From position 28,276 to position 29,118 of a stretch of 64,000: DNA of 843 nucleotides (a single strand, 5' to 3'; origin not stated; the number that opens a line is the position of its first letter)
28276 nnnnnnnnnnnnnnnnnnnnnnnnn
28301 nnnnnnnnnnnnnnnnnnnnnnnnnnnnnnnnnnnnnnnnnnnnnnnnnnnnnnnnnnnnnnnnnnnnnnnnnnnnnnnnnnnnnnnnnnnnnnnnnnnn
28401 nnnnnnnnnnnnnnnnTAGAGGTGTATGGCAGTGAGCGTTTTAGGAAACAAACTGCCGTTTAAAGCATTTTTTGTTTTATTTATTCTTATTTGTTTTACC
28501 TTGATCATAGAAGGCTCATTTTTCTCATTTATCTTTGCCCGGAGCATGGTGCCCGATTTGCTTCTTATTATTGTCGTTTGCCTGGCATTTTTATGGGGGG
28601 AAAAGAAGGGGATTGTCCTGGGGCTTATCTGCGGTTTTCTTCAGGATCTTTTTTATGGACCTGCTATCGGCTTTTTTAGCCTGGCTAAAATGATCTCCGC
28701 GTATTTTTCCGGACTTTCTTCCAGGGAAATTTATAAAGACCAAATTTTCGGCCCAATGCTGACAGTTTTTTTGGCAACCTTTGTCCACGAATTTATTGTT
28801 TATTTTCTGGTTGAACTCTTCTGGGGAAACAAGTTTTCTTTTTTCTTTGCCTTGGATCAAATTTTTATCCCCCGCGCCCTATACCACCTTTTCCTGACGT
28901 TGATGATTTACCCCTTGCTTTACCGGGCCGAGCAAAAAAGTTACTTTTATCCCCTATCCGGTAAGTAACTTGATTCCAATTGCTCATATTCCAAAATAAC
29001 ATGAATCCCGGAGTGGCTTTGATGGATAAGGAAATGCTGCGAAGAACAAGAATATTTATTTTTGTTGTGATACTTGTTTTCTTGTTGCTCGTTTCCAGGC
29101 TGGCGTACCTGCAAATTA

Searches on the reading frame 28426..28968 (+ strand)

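Call 41: search_protein_families(library=pfam, proteins=[window:28426-28968:+], max_evalue=0.001)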
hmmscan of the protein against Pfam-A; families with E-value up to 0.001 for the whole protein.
window:28426-28968:+ (180 aa): 2 families
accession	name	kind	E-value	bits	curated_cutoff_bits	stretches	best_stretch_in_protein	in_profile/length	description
PF04093.17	MreD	-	1.5e-13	51.6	24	1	15-166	7-152/158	rod shape-determining protein MreD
PF07155.17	ECF-ribofla_trS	-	1.1e-05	26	26.7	1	48-139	41-142/172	ECF-type riboflavin transporter, S component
